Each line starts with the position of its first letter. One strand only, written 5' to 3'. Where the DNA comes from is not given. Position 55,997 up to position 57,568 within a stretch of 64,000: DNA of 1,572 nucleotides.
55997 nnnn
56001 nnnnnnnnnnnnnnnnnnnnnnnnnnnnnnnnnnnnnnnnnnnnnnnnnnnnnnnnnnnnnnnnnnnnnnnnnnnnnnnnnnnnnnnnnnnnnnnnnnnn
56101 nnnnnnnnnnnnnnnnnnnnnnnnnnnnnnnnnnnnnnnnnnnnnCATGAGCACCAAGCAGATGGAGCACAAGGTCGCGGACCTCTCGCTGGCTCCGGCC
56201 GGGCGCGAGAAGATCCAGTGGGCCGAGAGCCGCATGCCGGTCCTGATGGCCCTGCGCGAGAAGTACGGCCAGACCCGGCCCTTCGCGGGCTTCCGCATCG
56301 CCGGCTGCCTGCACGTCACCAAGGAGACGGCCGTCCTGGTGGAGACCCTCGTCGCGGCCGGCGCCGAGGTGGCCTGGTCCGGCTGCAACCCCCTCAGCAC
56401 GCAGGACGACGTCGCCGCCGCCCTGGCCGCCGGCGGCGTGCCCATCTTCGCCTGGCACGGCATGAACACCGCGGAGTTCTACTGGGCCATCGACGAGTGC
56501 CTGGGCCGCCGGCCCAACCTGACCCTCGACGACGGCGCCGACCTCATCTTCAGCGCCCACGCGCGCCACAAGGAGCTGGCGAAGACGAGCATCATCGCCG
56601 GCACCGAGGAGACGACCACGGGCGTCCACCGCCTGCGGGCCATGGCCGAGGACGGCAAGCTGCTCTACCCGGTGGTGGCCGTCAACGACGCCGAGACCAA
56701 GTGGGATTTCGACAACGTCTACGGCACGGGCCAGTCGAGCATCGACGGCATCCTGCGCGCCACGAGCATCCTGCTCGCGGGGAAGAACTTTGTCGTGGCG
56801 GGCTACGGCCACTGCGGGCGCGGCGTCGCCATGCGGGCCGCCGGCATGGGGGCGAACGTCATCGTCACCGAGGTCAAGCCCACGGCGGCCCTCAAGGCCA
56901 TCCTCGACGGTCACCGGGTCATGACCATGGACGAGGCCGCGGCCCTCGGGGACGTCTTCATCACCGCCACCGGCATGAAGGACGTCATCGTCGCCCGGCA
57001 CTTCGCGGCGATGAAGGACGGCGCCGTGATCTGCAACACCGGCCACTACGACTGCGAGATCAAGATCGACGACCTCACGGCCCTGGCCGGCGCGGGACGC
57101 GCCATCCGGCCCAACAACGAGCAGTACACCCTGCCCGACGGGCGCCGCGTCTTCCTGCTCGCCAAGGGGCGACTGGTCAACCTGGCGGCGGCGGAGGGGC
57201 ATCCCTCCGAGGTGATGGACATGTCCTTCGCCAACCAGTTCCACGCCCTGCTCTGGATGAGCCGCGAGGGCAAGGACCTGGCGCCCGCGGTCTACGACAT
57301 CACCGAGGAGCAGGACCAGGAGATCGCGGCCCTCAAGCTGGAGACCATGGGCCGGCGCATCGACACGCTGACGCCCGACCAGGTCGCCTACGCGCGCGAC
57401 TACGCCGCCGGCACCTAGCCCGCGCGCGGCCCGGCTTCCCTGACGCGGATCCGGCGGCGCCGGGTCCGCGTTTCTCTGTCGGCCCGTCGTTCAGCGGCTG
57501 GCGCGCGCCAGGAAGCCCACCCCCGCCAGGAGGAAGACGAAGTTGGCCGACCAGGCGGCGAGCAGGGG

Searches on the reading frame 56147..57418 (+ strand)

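Call 41: search_protein_families(library=pfam, proteins=[window:56147-57418:+], max_evalue=0.1)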
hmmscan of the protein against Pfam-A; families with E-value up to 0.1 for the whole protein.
window:56147-57418:+ (423 aa): 5 families
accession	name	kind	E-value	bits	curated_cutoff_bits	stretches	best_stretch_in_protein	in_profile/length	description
PF05221.23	AdoHcyase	-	1.3e-73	248.2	25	2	8-142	2-141/299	S-adenosyl-L-homocysteine hydrolase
PF00670.27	AdoHcyase_NAD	-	2e-54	184.5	27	1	190-350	1-161/162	S-adenosyl-L-homocysteine hydrolase, NAD binding domain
PF02826.25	2-Hacid_dh_C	-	1.1e-10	41.6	25.1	1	209-299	33-127/178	D-isomer specific 2-hydroxyacid dehydrogenase, NAD binding domain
PF07991.19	KARI_N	-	5.2e-05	23.3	20.6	1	210-274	2-67/165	Acetohydroxy acid isomeroreductase, NADPH-binding domain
PF20028.4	VMAP-C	-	0.013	15.8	27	1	62-168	132-207/226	vWA-MoxR associated protein C-terminal domain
